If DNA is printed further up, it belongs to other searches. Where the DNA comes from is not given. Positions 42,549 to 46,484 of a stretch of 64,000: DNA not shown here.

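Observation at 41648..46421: Kinase-NTPase mega-protein plus orphan DNA methyltransferase: candidate undescribed compact Pgl/BREX-type-2-like defence system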

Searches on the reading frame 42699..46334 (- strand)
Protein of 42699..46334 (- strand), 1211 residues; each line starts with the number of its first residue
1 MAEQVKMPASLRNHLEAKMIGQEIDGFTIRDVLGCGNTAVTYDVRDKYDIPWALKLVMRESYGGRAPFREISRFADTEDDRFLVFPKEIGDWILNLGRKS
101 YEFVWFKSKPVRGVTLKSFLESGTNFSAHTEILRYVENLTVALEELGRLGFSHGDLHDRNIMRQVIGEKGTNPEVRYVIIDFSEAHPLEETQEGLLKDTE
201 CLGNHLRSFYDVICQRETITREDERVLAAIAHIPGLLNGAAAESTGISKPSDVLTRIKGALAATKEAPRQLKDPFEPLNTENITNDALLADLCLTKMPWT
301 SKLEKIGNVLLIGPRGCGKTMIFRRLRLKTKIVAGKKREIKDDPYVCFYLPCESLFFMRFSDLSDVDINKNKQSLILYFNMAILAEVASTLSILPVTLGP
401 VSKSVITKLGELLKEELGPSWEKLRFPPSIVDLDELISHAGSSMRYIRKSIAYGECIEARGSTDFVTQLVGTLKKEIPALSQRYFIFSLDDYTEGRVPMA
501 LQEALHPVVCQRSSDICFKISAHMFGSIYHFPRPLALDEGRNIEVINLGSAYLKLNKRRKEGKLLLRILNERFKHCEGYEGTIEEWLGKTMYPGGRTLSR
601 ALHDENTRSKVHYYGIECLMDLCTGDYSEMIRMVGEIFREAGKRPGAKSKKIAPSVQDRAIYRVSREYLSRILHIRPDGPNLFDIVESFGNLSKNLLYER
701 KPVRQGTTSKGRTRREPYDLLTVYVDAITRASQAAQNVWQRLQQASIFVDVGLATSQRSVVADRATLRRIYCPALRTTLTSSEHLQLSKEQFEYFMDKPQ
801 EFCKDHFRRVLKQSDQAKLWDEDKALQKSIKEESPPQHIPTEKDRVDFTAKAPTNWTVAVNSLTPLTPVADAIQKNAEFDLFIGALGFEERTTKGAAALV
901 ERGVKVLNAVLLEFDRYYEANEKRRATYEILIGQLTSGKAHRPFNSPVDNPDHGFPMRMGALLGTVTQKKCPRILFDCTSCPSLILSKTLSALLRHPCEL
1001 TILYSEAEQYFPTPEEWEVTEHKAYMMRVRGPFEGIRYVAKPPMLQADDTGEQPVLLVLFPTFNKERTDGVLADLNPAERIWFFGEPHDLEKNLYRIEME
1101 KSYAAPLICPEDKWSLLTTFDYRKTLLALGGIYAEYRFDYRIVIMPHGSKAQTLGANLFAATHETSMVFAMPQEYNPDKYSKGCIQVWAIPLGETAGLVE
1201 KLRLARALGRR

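Call 6: search_protein_families(library=pfam, proteins=[window:42699-46334:-], max_evalue=0.1)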
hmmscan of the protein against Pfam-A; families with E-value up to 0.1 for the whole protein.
window:42699-46334:- (1211 aa): 9 families
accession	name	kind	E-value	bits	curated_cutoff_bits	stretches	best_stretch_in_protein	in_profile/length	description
PF24389.1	ORC-CDC6-like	-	3.5e-33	115.6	27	2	274-588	2-316/571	ORC-CDC6-like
PF19974.5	TCAD9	-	0.0024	17.5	40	1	135-187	284-326/429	Ternary complex associated domain 9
PF13401.12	AAA_22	-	0.0084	16.9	27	1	307-351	6-42/130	AAA domain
PF07728.20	AAA_5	-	0.028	14.8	22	1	308-328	1-21/139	AAA domain (dynein-related subfamily)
PF13173.12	AAA_14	-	0.063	13.7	27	0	309-343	5-28/129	AAA domain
PF00069.31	Pkinase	-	0.07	13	31.7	0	30-193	4-153/263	Protein kinase domain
PF01078.27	Mg_chelatase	-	0.077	12.8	20.3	0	308-327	24-43/207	Magnesium chelatase, subunit ChlI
PF13191.12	AAA_16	-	0.08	13.9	32.6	0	307-329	25-49/167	AAA ATPase domain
PF20720.3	nSTAND3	-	0.087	13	27.2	0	301-329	12-40/155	Novel STAND NTPase 3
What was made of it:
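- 43905..45515 (-): ORC/Cdc6-type AAA+ ATPase (about aa 274-810). It has Walker A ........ (K319) and Walker B DD490/491, followed by a helical lid and a beta-rich, winged-helix-like region. PF24389 at E 3.5e-33 (call 6).
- On Pfam PF24389 ORC-CDC6-like: 115.6 bits against 27, covering aa 274-588 plus a second stretch (call 6).
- On Eukaryotic-like protein kinase superfamily: The Pfam Pkinase score for this sequence alone is below threshold (13 against 31.7; call 6).
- Checked: ATPase: Pfam PF24389 ORC-CDC6-like, 115.6 bits against a cut-off of 27 (call 6).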

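Call 7: search_protein_families(library=padloc, proteins=[window:42699-46334:-], max_evalue=0.1)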
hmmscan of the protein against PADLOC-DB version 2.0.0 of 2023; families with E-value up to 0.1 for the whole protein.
window:42699-46334:- (1211 aa): 14 families
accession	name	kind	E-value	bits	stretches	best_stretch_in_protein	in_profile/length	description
PDLC01925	CARF6--CARF_STK_AAA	-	4.1e-37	125.5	1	111-1016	132-1001/1187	-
PDLC01917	CARF6--CARF_CARF_CARF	-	1.9e-10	38.5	1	876-1193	12-303/308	-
PDLC01911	CARF6--CARF_CARF_CARF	-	2.9e-09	34.8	1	1053-1193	181-321/325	-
PDLC01922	CARF6--CARF_CARF_CARF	-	8.9e-07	26.6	1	874-1181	9-284/295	-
PDLC03921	MkoA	-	2.7e-06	23.3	1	109-230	571-687/1607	-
PDLC01910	CARF6--CARF_CARF_CARF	-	3e-06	24.6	1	871-930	20-78/348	-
PDLC01915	CARF6--CARF_CARF_CARF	-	0.0001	19.9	1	1053-1164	157-264/297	-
PDLC01923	CARF6--CARF_CARF_CARF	-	0.0013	15.9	1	1139-1184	251-295/299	-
PDLC04054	PD-T4-6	-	0.0025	15.3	1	21-191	6-164/347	-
PDLC04044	PD-T4-6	-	0.0066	13.6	1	111-191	120-192/372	-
PDLC01921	CARF6--CARF_CARF_CARF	-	0.0069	13.7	1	874-923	10-58/298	-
PDLC02512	PglW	-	0.018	10.9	1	15-186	505-664/1403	PglW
PDLC01924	CARF6--CARF_CARF_CARF_TM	-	0.06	11.1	0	1139-1174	240-275/294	-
PDLC04047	PD-T4-6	-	0.063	10.4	0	27-162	12-143/327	-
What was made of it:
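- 42735..43709 (-): Tandem CARF-like module (about aa 876-1200): two Rossmann-like halves. Conserved residues: GFE889xR891, D977, YxE1006, R1096, G1148-S-K1150-x-Q. PADLOC CARF6 profiles at E 1.9e-10 (call 7).
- On CARF superfamily (the 'CARF6' group of the PADLOC profile set): PDLC01917 at E 1.9e-10 over aa 876-1193, plus six more CARF6 profiles (call 7).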

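Call 8: search_protein_families(library=ncbifam, proteins=[window:42699-46334:-], max_evalue=0.1)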
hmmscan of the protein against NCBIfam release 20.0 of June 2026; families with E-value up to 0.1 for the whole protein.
window:42699-46334:- (1211 aa): 4 families
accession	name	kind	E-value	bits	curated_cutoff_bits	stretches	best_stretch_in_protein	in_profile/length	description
NF047389.1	ATPase_Sll1717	subfamily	6.2e-05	22.3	75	1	298-416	22-124/454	P-loop ATPase, Sll1717 family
TIGR00954.1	3a01203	subfamily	0.028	12.8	918.9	1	306-352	479-523/660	peroxysomal long chain fatty acyl transporter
NF038151.1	lanthi_synth_III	equivalog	0.044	12.2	575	1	130-194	336-392/833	class III lanthionine synthetase LanKC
NF047741.1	antiphage_MADS6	equivalog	0.055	12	460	0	21-61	490-533/612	methylation-associated defense system protein kinase MAD6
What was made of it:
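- On MADS: NCBIfam NF047741 scores 12 bits against a cut-off of 460 (call 8).
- Closest known: MADS. Different: The window protein matches NCBIfam MAD6 with only 12 bits against a cut-off of 460 (call 8).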

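Call 10: find_homologous_proteins(query=window:42699-46334:-)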
Query window:42699-46334:- (1211 aa): 91 proteins with E <= 0.001 among 8000 candidates.
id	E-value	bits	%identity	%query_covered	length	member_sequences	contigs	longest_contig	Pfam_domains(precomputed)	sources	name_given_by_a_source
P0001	0.0e+0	2799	100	100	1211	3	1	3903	PF24389.2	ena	-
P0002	0.0e+0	2147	76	100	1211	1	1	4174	PF24389.2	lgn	-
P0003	0.0e+0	1958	71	98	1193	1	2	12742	PF24389.2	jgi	jgi:hypothetical protein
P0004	0.0e+0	1924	69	100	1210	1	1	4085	PF24389.2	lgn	-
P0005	0.0e+0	1922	69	100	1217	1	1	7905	PF00069.32,PF24389.2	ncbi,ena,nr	ncbi:MAG: hypothetical protein KAV99_01375 [Candidatus Latescibacteria bacterium]|nr:hypothetical pr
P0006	0.0e+0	1901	68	100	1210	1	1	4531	PF24389.2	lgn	-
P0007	0.0e+0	1880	68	100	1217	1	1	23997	PF24389.2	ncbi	-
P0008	0.0e+0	1871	67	100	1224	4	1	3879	PF24389.2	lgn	-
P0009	0.0e+0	1870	67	100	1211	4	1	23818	PF24389.2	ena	-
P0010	0.0e+0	1833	66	99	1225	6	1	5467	PF24389.2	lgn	-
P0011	0.0e+0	1831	66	100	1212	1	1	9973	PF00069.32,PF01636.30,PF24389.2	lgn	-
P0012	0.0e+0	1812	65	99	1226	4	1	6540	PF24389.2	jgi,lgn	jgi:serine/threonine protein kinase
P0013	0.0e+0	1809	65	100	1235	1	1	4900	PF24389.2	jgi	-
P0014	0.0e+0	1798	66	98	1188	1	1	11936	PF24389.2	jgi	jgi:hypothetical protein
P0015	0.0e+0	1794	64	100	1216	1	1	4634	PF00069.32,PF24389.2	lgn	-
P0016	0.0e+0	1780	64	100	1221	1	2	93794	PF24389.2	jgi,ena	-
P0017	0.0e+0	1757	64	100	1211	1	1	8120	PF24389.2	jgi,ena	-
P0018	0.0e+0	1755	63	100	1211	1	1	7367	PF24389.2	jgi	jgi:hypothetical protein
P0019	0.0e+0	1746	63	100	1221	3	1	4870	PF00069.32,PF24389.2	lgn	-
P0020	0.0e+0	1742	63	100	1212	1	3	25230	PF24389.2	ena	-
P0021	0.0e+0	1742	62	100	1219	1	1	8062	PF24389.2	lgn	-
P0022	0.0e+0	1739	62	100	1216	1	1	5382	PF24389.2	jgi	-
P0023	0.0e+0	1731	63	100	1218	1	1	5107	PF00069.32,PF24389.2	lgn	-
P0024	0.0e+0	1729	62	100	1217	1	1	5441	PF24389.2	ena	-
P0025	0.0e+0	1729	61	100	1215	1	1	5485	PF24389.2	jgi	jgi:serine/threonine protein kinase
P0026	0.0e+0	1726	62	100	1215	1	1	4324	PF24389.2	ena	-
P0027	0.0e+0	1721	62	100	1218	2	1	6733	PF24389.2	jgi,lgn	-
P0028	0.0e+0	1720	61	100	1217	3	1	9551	PF00069.32,PF24389.2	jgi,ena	-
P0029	0.0e+0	1716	62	100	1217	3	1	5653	PF24389.2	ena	-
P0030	0.0e+0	1692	61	100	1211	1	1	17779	PF00069.32,PF24389.2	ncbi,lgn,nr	ncbi:MAG: hypothetical protein M1391_07565 [Bacteroidetes bacterium]|nr:hypothetical protein [Bacter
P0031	0.0e+0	1687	62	100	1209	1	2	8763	PF24389.2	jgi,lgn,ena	-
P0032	0.0e+0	1682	65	92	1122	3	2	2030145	PF24389.2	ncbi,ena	-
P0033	0.0e+0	1676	61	100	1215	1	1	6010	PF00069.32,PF24389.2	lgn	-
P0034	0.0e+0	1676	59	100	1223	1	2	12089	PF00069.32,PF24389.2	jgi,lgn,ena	-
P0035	0.0e+0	1675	61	100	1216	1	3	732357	PF00069.32,PF24389.2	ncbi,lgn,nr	ncbi:MAG: hypothetical protein NTX44_13465 [Ignavibacteriales bacterium]|nr:hypothetical protein [Ig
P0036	0.0e+0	1673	61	100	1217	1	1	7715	PF00069.32,PF24389.2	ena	-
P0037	0.0e+0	1673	60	100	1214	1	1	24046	PF00069.32,PF24389.2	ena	-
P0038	0.0e+0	1665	60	100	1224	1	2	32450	PF24389.2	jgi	jgi:hypothetical protein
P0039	0.0e+0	1663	66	90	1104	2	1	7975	PF24389.2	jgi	-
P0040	0.0e+0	1660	59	100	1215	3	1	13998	PF24389.2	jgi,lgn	jgi:serine/threonine protein kinase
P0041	0.0e+0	1657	59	100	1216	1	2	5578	PF24389.2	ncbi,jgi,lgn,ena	-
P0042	0.0e+0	1640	59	100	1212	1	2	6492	PF00069.32,PF24389.2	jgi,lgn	jgi:hypothetical protein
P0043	0.0e+0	1640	59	100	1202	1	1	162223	PF24389.2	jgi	jgi:RIO-like serine/threonine protein kinase/energy-coupling factor transporter ATP-binding protein 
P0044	0.0e+0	1638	59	100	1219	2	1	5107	PF24389.2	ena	-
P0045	0.0e+0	1637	59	100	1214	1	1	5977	PF00069.32,PF24389.2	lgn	-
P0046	0.0e+0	1634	60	100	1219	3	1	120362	PF00069.32,PF24389.2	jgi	-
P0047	0.0e+0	1631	59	100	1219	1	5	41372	PF00069.32,PF24389.2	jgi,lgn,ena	-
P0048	0.0e+0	1631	59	100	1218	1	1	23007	PF24389.2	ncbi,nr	ncbi:hypothetical protein LLG96_11000 [bacterium]|nr:hypothetical protein [bacterium]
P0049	0.0e+0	1621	59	99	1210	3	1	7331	PF24389.2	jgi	jgi:serine/threonine protein kinase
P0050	0.0e+0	1621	59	99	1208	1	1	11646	PF13191.13,PF24389.2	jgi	jgi:hypothetical protein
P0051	0.0e+0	1618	58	100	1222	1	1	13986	PF13191.13,PF24389.2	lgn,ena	-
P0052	0.0e+0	1618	59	100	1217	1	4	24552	PF24389.2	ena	-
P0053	0.0e+0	1612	60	100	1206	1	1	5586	PF19974.6,PF24389.2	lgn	-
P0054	0.0e+0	1610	57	100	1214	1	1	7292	PF24389.2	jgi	jgi:tRNA A-37 threonylcarbamoyl transferase component Bud32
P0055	0.0e+0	1607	59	100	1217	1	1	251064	PF24389.2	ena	-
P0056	0.0e+0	1606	58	100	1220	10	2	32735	PF24389.2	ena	-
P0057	0.0e+0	1606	57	100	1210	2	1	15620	PF24389.2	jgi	-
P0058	0.0e+0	1605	57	100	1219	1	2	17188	PF13191.13,PF24389.2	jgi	jgi:hypothetical protein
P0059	0.0e+0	1604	57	100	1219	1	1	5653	PF24389.2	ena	-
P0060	0.0e+0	1603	59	100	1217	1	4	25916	PF00069.32,PF24389.2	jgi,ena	jgi:hypothetical protein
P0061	0.0e+0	1596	58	100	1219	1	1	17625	PF24389.2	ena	-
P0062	0.0e+0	1587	58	99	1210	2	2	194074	PF24389.2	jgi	jgi:hypothetical protein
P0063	0.0e+0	1584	57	100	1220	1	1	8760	PF00069.32,PF24389.2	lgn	-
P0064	0.0e+0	1582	58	100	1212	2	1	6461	PF24389.2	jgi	jgi:hypothetical protein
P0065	0.0e+0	1571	56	100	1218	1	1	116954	PF24389.2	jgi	jgi:hypothetical protein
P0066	0.0e+0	1567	57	100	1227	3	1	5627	PF24389.2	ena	-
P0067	0.0e+0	1566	56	100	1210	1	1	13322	PF24389.2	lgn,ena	-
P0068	0.0e+0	1564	57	100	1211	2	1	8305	PF24389.2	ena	-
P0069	0.0e+0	1564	58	99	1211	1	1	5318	PF00069.32,PF24389.2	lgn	-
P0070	0.0e+0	1558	63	88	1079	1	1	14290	PF24389.2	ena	-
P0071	0.0e+0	1543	55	100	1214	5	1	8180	PF00069.32,PF24389.2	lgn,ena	-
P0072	0.0e+0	1470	54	100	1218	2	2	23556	PF24389.2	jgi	jgi:hypothetical protein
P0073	0.0e+0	1454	54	100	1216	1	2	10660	PF24389.2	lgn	-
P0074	0.0e+0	1392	57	87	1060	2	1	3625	PF24389.2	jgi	jgi:hypothetical protein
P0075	0.0e+0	1387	50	100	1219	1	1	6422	PF24389.2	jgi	jgi:hypothetical protein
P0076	0.0e+0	1373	56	90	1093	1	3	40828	PF24389.2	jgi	jgi:hypothetical protein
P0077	0.0e+0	1270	49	99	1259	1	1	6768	PF24389.2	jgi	-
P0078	0.0e+0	1260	48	100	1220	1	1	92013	PF24389.2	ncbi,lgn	ncbi:MAG: hypothetical protein ACE149_03445 [Armatimonadota bacterium]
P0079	0.0e+0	1253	48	100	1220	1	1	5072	PF24389.2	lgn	-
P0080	0.0e+0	1221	57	77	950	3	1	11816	PF24389.2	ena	-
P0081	0.0e+0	1218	67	65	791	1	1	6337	PF00069.32,PF24389.2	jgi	jgi:hypothetical protein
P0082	0.0e+0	1215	48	100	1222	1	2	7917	PF24389.2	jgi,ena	-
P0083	0.0e+0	1193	58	75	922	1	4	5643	PF24389.2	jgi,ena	-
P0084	0.0e+0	1183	57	77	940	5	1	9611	PF24389.2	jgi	-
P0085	0.0e+0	1036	58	65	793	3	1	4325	PF00069.32,PF24389.2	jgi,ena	-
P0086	0.0e+0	1025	63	60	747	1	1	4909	PF00069.32,PF24389.2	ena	-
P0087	9.2e-25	105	23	58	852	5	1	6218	PF07714.24,PF00069.32,PF24389.2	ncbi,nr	ncbi:MAG: hypothetical protein Q7U60_01000 [Candidatus Methanoperedens sp.]|nr:hypothetical protein 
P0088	1.3e-18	85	21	91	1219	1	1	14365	PF00069.32,PF24389.2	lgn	-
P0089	3.5e-17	80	21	89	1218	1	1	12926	PF00069.32,PF24389.2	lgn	-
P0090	5.6e-10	56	20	89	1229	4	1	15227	PF00069.32,PF24389.2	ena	-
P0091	9.6e-9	52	21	55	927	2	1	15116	PF24389.2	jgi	jgi:hypothetical protein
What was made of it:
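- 42699..46334 (-): The 1211-aa fusion gene: kinase, ORC/Cdc6-type AAA+ ATPase and tandem CARF-like module. There are 86 homologues at 48-76% identity and near-constant length (call 10).
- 45555..46277 (-): Protein-kinase-like domain (about aa 20-260) with a short C-lobe. Key residues: K55, E70, HGD155, N160, D181. Pfam Pkinase is precomputed on many homologues (call 10).
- On Pfam PF24389 ORC-CDC6-like: All 86 close homologues carry PF24389 (call 10).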

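Call 11: find_encoding_contigs(protein=window:42699-46334:-, flank=10000, max_places=6)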
Protein window:42699-46334:- (1211 aa): 14 contigs read that carry it; 6 places shown.
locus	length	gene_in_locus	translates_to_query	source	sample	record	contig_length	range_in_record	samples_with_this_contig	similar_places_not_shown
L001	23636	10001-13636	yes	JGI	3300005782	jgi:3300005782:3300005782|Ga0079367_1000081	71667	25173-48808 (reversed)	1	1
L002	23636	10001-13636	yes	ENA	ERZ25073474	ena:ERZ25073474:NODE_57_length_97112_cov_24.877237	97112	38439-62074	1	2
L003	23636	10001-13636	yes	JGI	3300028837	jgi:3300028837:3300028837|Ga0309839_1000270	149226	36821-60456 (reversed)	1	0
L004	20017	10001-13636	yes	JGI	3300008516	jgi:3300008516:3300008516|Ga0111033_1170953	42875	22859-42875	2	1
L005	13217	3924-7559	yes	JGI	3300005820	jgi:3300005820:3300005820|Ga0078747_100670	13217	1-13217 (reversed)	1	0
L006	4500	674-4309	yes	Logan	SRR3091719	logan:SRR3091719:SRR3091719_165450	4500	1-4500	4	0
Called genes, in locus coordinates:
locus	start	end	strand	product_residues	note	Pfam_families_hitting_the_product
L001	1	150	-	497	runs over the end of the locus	-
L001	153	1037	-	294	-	PF01135:PCMT, PF00398:RrnaAD (weak), PF13847:Methyltransf_31, PF13649:Methyltransf_25 (weak)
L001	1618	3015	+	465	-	PF12801:Fer4_5 (weak)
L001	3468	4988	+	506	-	PF05697:Trigger_N, PF05698:Trigger_C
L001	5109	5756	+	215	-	PF00574:CLP_protease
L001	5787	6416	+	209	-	PF00574:CLP_protease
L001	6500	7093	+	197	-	-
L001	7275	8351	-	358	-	PF00571:CBS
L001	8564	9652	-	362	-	PF00571:CBS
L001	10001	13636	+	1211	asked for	PF24389:ORC-CDC6-like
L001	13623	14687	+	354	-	PF01555:N6_N4_Mtase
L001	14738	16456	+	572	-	PF20154:LNT_N, PF00795:CN_hydrolase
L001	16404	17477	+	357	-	PF12717:Cnd1 (faint), PF13513:HEAT_EZ (faint), PF13646:HEAT_2 (weak), PF02985:HEAT (faint), PF03130:HEAT_PBS (faint), PF13646:HEAT_2 (weak)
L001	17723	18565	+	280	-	PF19220:Rod_CreS (faint)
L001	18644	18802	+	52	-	-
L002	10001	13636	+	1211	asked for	PF24389:ORC-CDC6-like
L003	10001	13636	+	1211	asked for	PF24389:ORC-CDC6-like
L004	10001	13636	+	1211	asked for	PF24389:ORC-CDC6-like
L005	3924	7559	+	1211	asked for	PF24389:ORC-CDC6-like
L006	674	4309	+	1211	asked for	PF24389:ORC-CDC6-like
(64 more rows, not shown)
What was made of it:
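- On BREX type 2 / Pgl: The neighbours are CBS-domain genes, lnt and a HEAT-repeat gene (call 11).
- Checked: The flanks are two CBS-domain genes and lnt (call 11).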
